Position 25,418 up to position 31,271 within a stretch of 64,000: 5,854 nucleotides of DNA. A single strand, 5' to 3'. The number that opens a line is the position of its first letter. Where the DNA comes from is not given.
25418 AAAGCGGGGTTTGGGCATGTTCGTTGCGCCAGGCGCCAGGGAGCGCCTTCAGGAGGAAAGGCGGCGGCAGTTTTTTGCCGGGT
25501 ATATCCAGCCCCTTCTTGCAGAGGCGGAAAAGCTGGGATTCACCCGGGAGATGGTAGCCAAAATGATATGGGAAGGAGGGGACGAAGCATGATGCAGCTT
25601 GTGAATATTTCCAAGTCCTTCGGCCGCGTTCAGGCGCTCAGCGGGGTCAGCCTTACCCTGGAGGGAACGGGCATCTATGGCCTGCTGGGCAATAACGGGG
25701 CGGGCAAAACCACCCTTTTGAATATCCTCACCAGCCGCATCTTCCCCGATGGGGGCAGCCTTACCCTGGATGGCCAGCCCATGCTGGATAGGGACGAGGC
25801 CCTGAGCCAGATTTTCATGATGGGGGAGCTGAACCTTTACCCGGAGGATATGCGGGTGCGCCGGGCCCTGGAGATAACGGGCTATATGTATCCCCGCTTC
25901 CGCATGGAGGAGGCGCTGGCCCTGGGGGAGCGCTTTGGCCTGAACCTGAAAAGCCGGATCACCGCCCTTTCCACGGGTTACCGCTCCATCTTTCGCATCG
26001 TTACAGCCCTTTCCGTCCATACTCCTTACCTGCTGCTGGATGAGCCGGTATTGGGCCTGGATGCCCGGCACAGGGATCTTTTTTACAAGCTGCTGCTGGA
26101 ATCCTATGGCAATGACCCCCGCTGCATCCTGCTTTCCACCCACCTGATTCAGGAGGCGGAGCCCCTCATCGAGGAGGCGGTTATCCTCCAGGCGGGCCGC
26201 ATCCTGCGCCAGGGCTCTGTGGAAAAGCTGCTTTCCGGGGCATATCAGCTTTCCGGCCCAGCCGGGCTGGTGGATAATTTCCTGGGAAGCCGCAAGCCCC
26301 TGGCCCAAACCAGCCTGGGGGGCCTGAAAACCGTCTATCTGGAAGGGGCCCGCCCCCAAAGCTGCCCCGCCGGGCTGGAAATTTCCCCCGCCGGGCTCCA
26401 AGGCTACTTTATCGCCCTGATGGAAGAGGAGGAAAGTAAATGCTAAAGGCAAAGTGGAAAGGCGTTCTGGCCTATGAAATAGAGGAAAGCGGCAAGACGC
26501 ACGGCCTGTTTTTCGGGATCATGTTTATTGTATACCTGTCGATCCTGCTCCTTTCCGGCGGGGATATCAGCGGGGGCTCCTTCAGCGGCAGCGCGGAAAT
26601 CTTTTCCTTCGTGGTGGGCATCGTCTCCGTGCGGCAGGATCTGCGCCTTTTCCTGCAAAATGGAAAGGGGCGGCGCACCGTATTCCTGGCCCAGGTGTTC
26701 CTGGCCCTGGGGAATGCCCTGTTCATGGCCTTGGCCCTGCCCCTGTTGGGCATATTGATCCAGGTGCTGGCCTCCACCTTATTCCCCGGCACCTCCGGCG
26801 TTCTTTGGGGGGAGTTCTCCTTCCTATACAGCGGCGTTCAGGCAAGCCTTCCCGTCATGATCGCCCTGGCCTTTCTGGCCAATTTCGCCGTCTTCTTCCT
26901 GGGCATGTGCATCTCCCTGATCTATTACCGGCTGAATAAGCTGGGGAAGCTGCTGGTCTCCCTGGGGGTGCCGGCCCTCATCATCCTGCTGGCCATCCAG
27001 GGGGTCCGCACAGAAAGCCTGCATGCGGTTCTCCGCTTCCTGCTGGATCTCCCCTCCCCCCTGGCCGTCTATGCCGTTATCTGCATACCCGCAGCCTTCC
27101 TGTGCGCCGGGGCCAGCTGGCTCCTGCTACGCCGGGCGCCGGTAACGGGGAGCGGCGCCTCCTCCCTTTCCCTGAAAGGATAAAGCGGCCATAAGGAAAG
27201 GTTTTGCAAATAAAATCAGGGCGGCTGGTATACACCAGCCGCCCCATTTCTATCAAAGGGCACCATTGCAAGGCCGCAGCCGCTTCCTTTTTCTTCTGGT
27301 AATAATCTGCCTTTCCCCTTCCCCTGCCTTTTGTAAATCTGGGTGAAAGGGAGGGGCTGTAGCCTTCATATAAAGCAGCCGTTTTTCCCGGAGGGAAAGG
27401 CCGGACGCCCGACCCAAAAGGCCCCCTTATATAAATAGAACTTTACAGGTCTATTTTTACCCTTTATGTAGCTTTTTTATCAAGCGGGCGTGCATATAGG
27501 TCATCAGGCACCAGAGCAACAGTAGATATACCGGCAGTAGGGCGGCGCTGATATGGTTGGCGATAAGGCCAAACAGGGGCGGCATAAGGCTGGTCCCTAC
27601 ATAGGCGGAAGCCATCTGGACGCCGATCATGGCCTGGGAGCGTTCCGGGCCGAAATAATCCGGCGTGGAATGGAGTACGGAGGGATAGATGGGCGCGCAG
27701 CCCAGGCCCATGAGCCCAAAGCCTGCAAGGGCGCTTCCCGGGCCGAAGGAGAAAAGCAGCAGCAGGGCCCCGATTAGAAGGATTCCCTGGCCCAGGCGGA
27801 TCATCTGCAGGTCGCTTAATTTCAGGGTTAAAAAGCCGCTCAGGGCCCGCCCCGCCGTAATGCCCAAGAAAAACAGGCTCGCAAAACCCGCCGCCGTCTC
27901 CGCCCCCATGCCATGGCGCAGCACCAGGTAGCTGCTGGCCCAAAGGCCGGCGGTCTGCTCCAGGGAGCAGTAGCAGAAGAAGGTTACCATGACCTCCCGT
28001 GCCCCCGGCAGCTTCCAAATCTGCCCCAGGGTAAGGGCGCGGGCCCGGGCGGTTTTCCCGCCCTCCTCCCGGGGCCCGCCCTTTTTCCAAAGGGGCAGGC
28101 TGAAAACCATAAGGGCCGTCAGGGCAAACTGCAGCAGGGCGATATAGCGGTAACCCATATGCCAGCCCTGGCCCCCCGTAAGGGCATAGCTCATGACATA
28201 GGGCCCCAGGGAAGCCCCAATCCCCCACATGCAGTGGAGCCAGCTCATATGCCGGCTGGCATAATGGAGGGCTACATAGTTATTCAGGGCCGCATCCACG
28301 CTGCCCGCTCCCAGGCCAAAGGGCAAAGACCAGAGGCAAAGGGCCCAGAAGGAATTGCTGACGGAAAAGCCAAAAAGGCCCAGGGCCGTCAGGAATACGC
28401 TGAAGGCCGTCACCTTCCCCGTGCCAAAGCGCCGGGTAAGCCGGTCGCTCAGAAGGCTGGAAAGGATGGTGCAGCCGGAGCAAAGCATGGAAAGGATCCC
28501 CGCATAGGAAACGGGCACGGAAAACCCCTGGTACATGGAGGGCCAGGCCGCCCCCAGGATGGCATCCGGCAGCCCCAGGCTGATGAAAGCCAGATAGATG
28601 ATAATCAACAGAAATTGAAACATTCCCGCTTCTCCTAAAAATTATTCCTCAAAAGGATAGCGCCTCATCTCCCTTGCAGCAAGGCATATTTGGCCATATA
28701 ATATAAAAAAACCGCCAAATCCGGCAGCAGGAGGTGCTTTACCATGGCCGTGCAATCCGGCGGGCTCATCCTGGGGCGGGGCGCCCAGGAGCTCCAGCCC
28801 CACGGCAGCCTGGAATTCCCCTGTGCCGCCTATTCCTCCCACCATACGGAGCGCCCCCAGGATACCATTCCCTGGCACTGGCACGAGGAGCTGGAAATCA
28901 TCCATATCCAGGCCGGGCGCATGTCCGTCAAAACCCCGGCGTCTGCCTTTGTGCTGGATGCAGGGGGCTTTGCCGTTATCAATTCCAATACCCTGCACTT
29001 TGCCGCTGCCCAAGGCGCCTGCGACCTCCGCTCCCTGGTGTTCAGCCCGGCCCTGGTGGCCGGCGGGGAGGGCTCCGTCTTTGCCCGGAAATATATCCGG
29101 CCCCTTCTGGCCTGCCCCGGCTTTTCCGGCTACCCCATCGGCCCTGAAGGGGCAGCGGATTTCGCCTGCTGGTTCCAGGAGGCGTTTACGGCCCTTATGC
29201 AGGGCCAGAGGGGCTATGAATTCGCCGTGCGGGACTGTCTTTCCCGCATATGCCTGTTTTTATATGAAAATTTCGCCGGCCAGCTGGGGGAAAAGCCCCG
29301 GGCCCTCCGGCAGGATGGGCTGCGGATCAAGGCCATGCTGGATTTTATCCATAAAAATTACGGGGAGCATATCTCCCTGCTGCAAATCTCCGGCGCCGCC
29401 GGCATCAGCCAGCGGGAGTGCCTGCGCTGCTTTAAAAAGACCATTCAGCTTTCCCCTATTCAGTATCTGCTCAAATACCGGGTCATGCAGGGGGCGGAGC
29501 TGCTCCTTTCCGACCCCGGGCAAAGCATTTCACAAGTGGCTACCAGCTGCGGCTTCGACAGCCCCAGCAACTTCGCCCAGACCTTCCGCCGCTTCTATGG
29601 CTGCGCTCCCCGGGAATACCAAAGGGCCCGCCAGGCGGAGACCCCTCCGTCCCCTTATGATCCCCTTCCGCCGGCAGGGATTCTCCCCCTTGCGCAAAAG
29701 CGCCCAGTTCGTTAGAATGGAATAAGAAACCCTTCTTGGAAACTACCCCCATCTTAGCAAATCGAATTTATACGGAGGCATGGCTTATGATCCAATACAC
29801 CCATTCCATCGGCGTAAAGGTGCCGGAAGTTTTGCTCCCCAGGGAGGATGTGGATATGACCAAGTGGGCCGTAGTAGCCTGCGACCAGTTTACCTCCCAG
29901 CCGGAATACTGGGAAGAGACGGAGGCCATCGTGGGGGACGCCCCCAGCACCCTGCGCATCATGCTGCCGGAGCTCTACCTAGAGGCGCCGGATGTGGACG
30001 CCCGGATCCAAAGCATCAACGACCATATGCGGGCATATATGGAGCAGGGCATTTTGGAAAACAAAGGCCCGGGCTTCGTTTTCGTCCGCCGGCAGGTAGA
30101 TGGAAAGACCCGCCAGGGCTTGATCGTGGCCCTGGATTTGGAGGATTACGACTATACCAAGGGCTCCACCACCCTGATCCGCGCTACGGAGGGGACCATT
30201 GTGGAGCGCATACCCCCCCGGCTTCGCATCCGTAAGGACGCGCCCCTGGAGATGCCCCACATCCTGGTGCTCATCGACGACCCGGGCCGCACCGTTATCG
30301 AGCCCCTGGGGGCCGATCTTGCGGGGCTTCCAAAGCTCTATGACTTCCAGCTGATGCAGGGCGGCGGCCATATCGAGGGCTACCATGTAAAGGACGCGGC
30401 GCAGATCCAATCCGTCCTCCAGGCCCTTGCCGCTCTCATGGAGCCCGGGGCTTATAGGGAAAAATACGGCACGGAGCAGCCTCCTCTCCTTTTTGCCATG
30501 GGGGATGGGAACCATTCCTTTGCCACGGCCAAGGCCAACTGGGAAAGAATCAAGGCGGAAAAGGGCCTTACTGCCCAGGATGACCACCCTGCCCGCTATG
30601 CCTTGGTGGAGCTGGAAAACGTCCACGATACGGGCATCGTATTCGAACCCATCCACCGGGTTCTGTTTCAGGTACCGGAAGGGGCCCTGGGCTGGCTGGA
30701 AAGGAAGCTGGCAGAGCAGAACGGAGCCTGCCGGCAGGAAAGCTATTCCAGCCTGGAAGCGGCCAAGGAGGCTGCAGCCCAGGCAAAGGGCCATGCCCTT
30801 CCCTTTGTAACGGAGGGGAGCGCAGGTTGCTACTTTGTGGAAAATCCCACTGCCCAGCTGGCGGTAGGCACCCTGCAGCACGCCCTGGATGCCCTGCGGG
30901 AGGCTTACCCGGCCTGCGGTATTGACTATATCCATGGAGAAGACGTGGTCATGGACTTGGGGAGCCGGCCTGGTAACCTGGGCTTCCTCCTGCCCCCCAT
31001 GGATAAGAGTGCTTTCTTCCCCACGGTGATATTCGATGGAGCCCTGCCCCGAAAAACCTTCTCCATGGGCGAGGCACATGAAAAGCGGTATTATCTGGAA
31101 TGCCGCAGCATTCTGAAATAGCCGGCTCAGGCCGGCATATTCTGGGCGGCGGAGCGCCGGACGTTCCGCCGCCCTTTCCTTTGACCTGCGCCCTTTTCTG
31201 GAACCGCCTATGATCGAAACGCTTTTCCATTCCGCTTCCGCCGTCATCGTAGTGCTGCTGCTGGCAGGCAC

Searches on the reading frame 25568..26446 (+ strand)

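Call 52: search_protein_families(library=pfam, proteins=[window:25568-26446:+])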
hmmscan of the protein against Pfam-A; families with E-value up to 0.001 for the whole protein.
window:25568-26446:+ (292 aa): 2 families
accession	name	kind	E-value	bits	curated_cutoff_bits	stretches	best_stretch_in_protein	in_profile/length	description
PF00005.33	ABC_tran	-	2.5e-18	67.4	25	1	24-161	1-136/137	ABC transporter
PF13304.12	AAA_21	-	2.9e-08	34.6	27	0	131-192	235-298/304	AAA domain, putative AbiEii toxin, Type IV TA system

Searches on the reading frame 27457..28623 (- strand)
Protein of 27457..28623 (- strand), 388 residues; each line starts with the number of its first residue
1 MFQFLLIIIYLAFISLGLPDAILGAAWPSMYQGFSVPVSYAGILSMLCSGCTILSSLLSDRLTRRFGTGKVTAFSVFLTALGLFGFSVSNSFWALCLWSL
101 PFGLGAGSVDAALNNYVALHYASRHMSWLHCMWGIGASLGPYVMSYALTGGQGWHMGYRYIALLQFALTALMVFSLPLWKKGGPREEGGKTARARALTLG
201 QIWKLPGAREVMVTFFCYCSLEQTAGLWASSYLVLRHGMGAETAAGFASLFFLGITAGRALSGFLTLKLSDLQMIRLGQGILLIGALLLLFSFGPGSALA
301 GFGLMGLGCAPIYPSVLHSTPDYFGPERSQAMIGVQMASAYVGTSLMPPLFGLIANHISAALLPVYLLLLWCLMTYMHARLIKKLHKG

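Call 52: search_protein_families(library=pfam, proteins=[window:27457-28623:-])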
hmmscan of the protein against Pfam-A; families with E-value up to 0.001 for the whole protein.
window:27457-28623:- (388 aa): 1 family
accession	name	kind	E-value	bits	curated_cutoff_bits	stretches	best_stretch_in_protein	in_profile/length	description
PF07690.21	MFS_1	-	5.7e-30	104.8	33.4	2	10-302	2-306/347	Major Facilitator Superfamily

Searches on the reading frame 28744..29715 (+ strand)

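Call 52: search_protein_families(library=pfam, proteins=[window:28744-29715:+])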
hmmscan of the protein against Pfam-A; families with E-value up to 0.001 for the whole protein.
window:28744-29715:+ (323 aa): 4 families
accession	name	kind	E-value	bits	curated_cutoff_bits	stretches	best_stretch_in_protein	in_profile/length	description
PF12833.13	HTH_18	-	1.1e-21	77.3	33.6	1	217-294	3-79/80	Helix-turn-helix domain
PF00165.29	HTH_AraC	-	9.1e-15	54.8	26.6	1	259-293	8-41/42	Bacterial regulatory helix-turn-helix proteins, AraC family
PF02311.25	AraC_binding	-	7.7e-08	32.6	21.1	1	37-146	11-111/135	AraC-like ligand binding domain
PF07883.17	Cupin_2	-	1.9e-05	24.7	27.2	1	37-92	6-61/70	Cupin domain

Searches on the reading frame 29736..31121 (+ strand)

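Call 52: search_protein_families(library=pfam, proteins=[window:29736-31121:+])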
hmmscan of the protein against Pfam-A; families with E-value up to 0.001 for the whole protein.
window:29736-31121:+ (461 aa): 1 family
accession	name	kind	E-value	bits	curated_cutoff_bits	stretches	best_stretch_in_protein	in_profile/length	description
PF06245.16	DUF1015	-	3.4e-65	220.6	25.8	1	34-386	2-324/325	Protein of unknown function (DUF1015)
